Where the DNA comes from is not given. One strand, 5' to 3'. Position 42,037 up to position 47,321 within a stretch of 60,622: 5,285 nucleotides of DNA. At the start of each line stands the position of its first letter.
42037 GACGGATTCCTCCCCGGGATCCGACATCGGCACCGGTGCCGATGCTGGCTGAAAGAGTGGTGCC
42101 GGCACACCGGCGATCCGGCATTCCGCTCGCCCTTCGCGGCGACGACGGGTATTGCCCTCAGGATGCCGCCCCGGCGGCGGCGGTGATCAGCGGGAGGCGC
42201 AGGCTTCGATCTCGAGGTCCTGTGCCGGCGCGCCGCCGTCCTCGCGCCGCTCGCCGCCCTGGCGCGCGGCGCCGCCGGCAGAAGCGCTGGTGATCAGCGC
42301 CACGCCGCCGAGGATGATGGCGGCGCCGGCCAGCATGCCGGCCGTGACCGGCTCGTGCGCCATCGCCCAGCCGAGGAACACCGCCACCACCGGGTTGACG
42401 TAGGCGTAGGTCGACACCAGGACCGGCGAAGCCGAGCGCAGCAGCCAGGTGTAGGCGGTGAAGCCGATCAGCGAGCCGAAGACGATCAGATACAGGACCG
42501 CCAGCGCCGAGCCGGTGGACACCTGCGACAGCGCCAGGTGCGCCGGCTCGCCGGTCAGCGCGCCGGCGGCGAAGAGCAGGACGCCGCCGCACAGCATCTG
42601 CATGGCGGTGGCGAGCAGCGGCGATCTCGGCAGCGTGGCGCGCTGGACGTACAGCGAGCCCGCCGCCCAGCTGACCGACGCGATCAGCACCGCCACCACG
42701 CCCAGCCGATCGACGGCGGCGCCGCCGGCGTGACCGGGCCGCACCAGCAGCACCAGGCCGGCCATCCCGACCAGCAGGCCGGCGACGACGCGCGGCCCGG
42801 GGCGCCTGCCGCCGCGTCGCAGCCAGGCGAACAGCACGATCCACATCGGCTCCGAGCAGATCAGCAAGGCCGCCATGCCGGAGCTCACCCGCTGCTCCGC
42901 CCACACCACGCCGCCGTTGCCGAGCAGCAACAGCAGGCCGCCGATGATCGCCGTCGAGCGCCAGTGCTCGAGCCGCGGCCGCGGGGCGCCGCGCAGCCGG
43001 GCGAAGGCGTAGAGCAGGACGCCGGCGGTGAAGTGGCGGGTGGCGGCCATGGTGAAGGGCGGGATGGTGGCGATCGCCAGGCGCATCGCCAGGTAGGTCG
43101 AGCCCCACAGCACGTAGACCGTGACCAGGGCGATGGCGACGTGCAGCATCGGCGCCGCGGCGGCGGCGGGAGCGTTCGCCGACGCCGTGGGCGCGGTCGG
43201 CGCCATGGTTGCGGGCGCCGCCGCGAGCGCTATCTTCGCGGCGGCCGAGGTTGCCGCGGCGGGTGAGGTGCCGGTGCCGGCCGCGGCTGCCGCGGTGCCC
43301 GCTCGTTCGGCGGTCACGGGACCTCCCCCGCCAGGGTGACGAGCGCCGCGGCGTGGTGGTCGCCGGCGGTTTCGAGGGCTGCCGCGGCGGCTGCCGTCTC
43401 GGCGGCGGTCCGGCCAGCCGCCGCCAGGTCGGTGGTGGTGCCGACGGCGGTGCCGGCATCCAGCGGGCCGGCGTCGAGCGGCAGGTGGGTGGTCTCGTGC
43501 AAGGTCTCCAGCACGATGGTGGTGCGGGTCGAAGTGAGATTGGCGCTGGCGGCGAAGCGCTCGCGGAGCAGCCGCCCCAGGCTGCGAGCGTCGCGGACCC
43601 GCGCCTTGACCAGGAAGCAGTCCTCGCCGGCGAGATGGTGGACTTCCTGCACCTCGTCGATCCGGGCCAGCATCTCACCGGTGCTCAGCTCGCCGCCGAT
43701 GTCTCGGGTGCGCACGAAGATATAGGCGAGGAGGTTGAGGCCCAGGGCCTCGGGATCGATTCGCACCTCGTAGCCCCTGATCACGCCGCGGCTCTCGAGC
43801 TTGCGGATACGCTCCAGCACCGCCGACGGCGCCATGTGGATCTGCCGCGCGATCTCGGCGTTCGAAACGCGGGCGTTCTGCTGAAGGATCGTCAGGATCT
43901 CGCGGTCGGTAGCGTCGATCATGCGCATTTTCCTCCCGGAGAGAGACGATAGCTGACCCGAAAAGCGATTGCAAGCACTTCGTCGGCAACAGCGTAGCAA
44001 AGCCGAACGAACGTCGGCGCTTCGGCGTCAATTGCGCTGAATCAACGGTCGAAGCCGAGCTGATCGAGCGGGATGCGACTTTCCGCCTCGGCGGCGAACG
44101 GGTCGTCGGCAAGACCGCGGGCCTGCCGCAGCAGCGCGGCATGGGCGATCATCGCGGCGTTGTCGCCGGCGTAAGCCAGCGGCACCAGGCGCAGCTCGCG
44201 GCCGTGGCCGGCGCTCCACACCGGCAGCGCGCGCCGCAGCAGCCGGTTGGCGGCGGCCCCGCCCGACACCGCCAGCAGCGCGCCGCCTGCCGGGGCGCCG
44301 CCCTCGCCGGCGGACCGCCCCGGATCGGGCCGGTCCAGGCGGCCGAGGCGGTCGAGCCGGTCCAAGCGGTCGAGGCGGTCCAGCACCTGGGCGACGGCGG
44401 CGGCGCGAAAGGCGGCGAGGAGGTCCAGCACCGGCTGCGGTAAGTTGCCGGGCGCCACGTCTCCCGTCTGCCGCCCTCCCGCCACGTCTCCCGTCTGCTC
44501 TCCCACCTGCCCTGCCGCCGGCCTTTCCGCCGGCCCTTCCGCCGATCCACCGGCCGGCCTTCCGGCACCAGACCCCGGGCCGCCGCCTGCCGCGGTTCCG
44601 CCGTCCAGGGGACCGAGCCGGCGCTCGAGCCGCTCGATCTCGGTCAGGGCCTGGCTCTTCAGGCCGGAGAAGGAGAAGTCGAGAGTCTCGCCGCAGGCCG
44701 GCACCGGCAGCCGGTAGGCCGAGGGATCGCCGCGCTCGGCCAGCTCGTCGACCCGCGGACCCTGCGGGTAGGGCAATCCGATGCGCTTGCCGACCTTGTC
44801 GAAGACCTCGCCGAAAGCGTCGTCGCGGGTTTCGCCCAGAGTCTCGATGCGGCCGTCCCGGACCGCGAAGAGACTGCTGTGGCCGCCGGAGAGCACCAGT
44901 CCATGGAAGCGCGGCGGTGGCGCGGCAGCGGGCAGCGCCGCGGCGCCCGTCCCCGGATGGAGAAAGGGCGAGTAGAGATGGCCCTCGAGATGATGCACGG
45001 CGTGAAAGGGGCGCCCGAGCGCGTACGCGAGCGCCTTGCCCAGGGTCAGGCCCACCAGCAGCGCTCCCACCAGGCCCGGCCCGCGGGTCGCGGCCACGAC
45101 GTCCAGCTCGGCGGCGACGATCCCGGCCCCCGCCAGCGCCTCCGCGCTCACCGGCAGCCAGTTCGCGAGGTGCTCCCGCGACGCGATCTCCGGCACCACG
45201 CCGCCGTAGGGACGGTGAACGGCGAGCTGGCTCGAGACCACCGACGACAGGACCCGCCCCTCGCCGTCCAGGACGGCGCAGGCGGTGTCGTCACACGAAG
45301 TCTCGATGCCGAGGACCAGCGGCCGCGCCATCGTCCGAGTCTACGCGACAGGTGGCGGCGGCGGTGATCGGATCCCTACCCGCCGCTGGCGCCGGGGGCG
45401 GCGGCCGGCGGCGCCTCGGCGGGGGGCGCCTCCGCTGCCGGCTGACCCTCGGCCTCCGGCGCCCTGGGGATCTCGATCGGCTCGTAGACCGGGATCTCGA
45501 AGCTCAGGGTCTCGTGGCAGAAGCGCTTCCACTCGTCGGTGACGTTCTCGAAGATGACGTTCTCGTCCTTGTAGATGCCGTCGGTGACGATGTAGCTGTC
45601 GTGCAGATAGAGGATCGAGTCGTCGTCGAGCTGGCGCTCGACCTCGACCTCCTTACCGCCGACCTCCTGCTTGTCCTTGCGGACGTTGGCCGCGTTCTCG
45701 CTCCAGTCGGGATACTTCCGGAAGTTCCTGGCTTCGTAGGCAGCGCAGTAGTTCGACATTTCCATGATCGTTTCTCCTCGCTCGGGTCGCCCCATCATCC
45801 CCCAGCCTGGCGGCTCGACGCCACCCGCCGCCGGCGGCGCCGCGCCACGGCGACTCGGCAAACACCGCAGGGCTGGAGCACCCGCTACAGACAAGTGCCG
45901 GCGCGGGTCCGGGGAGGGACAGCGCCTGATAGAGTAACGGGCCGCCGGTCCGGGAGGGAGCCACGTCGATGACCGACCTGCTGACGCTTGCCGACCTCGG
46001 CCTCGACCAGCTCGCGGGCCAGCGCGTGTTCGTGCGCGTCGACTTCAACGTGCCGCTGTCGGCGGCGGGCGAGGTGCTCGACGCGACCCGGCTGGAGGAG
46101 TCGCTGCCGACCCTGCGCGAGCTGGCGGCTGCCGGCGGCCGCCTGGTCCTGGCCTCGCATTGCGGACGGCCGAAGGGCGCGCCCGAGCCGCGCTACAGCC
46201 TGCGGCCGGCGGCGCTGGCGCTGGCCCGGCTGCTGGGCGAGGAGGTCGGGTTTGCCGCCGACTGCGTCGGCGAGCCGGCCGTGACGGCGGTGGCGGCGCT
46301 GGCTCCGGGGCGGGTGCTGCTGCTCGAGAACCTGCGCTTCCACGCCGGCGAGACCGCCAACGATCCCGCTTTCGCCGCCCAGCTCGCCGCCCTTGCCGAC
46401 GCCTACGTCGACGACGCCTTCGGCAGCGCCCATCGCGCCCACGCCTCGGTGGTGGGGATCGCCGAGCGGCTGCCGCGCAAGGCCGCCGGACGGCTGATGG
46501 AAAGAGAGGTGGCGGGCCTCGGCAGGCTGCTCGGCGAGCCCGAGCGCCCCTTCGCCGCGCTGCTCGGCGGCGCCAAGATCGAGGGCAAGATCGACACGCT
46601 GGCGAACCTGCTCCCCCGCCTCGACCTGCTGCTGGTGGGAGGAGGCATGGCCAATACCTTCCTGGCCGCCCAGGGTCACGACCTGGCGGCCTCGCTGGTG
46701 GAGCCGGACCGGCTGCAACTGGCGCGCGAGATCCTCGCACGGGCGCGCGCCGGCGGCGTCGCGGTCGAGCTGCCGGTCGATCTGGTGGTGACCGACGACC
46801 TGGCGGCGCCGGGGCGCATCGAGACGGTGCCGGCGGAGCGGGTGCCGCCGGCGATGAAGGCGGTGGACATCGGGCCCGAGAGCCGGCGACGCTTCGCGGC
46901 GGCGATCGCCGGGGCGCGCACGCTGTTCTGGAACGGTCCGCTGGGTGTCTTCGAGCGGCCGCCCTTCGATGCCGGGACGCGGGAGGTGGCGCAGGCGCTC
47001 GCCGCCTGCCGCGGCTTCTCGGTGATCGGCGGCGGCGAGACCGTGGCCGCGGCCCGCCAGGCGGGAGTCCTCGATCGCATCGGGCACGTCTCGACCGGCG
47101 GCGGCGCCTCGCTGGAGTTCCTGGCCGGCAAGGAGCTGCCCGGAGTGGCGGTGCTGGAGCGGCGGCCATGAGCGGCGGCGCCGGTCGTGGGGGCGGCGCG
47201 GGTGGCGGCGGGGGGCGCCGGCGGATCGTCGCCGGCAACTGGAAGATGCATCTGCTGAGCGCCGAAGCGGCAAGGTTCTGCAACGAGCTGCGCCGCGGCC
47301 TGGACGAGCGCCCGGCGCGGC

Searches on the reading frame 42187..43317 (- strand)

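Call 11: search_protein_families(library=pfam, proteins=[window:42187-43317:-], max_evalue=0.1)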
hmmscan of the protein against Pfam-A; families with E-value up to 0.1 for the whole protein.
window:42187-43317:- (376 aa): 1 family
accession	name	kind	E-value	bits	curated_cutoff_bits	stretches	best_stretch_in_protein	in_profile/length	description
PF00892.27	EamA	-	2.5e-40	138.3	28.2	2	205-343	2-134/135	EamA-like transporter family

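Call 12: search_protein_families(library=ncbifam, proteins=[window:42187-43317:-], max_evalue=0.1)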
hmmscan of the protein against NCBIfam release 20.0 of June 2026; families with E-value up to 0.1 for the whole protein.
window:42187-43317:- (376 aa): 4 families
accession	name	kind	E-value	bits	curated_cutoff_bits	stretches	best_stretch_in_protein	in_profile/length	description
NF008432.0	PRK11272.1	equivalog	1.2e-74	251.2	270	1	57-345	8-288/294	drug/metabolite exporter YedA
TIGR00950.1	2A78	equivalog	1.5e-36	126.2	230.2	1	71-339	1-263/264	carboxylate/amino acid/amine transporter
NF050091.1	ArAmAcExpYddG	equivalog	4.4e-09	36.3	300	2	69-225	15-171/285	aromatic amino acid exporter YddG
NF008523.0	PRK11453.1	equivalog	4e-05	23.4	472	1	63-340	9-283/299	O-acetylserine/cysteine exporter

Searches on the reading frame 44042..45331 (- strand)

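Call 9: search_protein_families(library=pfam, proteins=[window:44042-45331:-], max_evalue=0.001)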
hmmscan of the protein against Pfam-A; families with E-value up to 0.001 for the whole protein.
window:44042-45331:- (429 aa): 1 family
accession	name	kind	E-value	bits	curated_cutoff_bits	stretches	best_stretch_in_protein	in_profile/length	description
PF00814.31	TsaD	-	9.8e-66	222.6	24.8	1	27-396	2-263/264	tRNA N6-adenosine threonylcarbamoyltransferase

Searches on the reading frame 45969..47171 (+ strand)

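Call 9: search_protein_families(library=pfam, proteins=[window:45969-47171:+], max_evalue=0.001)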
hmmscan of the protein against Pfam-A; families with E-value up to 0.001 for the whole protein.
window:45969-47171:+ (400 aa): 1 family
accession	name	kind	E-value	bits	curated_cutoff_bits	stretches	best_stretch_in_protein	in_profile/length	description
PF00162.24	PGK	-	1.3e-139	465.9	27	1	14-388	5-379/379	Phosphoglycerate kinase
